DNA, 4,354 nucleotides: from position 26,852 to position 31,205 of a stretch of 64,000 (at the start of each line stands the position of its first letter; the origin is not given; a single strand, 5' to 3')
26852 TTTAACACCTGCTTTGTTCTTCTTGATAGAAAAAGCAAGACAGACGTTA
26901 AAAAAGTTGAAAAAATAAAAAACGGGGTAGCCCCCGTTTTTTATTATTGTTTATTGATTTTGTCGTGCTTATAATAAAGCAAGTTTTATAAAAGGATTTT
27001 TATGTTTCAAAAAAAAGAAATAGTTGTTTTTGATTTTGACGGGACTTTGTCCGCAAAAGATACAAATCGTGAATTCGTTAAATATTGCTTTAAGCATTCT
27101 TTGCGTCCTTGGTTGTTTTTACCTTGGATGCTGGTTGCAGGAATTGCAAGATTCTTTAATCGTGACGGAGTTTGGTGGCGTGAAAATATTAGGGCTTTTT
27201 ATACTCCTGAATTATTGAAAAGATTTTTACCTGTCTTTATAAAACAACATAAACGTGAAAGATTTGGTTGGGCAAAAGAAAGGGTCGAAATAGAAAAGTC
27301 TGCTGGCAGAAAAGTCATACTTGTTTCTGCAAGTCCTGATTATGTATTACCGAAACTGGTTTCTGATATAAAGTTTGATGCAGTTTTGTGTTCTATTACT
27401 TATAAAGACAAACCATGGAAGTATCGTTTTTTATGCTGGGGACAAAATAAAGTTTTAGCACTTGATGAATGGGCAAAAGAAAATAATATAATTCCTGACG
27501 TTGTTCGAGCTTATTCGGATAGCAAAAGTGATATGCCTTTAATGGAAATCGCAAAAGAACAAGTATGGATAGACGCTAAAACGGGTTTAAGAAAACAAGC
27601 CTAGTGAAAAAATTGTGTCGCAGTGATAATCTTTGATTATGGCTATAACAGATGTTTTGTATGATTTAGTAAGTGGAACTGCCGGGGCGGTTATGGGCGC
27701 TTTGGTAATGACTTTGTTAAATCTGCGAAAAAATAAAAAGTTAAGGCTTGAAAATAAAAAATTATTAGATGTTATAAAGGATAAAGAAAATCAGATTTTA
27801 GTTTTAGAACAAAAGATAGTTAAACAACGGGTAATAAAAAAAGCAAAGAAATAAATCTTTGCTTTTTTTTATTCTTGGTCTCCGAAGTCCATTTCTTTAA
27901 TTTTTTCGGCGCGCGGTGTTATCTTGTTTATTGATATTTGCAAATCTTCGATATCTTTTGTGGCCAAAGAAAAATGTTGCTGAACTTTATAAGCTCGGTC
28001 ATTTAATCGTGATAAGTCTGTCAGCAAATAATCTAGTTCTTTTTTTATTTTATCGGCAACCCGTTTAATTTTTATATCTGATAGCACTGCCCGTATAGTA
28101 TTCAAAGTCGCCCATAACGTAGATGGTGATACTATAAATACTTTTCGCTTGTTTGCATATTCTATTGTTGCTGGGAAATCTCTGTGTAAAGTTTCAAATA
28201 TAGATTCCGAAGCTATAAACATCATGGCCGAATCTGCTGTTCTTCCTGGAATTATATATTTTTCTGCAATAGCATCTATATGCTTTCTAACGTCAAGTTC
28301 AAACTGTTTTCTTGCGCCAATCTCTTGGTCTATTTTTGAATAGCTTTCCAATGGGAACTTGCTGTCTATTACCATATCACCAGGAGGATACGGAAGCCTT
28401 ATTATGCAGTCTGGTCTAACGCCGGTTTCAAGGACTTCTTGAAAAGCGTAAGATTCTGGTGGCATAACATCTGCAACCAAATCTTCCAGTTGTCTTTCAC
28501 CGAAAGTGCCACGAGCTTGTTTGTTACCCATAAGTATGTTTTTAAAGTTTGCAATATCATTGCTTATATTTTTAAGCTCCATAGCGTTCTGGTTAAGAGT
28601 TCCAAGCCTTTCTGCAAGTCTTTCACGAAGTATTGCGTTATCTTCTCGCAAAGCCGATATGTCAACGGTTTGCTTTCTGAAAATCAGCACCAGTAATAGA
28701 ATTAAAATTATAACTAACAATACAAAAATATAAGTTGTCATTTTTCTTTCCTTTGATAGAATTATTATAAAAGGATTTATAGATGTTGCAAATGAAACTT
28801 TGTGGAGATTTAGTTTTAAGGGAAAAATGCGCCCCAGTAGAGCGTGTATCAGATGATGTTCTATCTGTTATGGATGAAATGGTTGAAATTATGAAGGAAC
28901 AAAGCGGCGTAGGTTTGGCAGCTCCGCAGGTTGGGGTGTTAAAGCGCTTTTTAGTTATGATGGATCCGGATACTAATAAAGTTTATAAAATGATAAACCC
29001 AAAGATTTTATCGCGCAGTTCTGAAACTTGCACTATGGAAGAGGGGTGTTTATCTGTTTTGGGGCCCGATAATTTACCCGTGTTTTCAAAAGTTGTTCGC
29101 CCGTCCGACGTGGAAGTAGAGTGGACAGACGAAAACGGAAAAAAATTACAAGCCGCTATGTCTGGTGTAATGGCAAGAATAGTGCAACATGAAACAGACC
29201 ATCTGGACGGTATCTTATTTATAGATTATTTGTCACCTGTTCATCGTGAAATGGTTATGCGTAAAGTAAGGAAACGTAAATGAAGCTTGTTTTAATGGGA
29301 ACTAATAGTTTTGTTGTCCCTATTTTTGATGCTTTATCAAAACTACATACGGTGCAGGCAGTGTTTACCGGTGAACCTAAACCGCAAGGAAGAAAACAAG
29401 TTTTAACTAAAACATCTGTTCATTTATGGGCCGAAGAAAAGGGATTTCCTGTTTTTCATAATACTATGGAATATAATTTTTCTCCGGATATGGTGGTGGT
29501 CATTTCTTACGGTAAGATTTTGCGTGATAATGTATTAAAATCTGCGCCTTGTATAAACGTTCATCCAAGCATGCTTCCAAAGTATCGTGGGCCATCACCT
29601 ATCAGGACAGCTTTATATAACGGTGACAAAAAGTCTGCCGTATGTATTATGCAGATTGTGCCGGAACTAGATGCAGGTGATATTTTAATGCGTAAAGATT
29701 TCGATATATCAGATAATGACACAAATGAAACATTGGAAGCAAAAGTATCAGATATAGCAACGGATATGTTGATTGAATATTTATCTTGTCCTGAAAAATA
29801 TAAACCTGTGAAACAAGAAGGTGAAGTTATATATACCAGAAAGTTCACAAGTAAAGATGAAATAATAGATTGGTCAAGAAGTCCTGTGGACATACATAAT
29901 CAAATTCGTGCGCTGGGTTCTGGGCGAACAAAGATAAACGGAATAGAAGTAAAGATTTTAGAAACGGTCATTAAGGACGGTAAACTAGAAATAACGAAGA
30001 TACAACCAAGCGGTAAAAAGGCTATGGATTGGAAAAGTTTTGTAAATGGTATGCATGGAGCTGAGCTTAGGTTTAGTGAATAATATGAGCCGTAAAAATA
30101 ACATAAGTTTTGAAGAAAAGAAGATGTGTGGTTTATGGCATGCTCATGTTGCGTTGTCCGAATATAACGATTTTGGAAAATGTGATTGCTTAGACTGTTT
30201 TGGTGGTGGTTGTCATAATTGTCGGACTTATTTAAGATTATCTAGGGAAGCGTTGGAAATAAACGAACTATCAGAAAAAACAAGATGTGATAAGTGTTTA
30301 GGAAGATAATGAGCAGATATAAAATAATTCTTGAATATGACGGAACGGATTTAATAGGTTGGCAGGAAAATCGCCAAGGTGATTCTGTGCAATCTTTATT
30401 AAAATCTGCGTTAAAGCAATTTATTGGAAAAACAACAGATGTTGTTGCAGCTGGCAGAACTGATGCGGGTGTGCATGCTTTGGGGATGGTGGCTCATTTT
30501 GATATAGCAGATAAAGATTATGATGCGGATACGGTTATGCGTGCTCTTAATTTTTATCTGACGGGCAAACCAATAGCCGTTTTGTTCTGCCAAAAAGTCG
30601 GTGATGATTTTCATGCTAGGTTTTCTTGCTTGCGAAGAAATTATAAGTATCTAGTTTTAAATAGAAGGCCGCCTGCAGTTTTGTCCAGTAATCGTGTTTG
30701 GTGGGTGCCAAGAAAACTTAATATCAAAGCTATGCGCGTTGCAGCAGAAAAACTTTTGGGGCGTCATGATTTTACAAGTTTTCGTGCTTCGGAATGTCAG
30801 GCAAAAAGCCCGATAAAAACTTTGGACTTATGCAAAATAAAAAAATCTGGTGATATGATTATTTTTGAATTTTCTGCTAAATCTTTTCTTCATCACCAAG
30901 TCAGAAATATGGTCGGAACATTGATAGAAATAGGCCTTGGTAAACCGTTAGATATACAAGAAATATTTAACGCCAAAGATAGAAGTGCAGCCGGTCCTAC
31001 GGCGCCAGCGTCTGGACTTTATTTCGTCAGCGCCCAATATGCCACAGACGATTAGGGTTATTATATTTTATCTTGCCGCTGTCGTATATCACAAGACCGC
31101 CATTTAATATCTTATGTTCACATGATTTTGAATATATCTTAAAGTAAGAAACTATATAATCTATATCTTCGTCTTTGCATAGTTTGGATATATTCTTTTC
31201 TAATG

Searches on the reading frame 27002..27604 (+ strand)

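Call 22: search_protein_families(library=pfam, proteins=[window:27002-27604:+], max_evalue=0.00001)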
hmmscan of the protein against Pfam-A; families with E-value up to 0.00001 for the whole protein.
window:27002-27604:+ (200 aa): 1 family
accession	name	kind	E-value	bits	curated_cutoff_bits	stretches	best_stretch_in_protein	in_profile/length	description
PF12710.13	HAD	-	8.3e-23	82.2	27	1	8-182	1-189/189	haloacid dehalogenase-like hydrolase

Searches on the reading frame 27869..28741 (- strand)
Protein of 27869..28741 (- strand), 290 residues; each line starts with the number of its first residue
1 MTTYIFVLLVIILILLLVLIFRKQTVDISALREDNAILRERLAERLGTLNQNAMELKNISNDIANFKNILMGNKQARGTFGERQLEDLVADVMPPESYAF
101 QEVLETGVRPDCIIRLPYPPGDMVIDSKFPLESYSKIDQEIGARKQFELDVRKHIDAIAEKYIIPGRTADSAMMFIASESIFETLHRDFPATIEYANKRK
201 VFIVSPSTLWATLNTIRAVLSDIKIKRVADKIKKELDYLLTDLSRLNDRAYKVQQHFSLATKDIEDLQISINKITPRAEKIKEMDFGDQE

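Call 22: search_protein_families(library=pfam, proteins=[window:27869-28741:-], max_evalue=0.00001)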
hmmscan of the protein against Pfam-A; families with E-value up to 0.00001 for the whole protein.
window:27869-28741:- (290 aa): 1 family
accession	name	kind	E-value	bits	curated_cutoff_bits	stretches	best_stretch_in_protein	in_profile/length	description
PF02646.22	RmuC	-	1.1e-52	179.4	26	1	38-287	24-287/291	RmuC family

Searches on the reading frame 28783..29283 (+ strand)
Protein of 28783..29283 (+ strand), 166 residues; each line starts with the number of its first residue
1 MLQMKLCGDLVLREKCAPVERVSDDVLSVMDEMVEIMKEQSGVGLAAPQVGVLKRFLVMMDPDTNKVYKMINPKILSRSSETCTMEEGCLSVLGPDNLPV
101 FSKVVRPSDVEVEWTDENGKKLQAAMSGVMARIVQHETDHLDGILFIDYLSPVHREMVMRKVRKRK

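Call 22: search_protein_families(library=pfam, proteins=[window:28783-29283:+], max_evalue=0.00001)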
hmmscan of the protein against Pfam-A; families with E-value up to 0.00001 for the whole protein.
window:28783-29283:+ (166 aa): 1 family
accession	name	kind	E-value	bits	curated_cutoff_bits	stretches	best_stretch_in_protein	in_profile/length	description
PF01327.26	Pep_deformylase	-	5.1e-45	153.3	22.8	1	6-155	6-155/156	Polypeptide deformylase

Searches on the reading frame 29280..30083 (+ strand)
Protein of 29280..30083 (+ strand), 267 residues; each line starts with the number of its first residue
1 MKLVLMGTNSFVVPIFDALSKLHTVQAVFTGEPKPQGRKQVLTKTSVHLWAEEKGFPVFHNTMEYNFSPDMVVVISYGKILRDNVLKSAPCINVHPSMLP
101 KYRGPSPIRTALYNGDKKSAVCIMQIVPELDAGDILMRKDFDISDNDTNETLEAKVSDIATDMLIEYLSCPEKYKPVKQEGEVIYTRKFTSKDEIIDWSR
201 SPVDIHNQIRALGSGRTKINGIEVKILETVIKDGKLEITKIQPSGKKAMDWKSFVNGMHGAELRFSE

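Call 22: search_protein_families(library=pfam, proteins=[window:29280-30083:+], max_evalue=0.00001)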
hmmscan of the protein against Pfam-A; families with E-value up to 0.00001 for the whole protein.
window:29280-30083:+ (267 aa): 2 families
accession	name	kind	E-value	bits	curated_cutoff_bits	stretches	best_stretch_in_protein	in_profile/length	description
PF00551.24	Formyl_trans_N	-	1e-29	104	26.1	1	2-166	2-179/181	Formyl transferase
PF02911.23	Formyl_trans_C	-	3e-10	40.6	21.1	0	190-233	3-49/100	Formyl transferase, C-terminal domain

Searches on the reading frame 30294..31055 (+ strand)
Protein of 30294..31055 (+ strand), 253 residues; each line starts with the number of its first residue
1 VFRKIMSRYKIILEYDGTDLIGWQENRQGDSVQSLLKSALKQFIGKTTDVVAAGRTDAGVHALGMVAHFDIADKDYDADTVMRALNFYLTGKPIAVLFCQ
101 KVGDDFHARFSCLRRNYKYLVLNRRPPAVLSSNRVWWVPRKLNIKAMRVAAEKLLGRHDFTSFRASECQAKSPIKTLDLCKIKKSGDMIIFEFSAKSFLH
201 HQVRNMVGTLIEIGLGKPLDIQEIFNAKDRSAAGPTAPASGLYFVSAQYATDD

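Call 22: search_protein_families(library=pfam, proteins=[window:30294-31055:+], max_evalue=0.00001)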
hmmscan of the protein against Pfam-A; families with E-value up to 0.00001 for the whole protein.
window:30294-31055:+ (253 aa): 1 family
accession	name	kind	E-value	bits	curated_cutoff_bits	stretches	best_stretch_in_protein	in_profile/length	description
PF01416.25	PseudoU_synth_1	-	5.2e-40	136.7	23.3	2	150-249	1-107/108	tRNA pseudouridine synthase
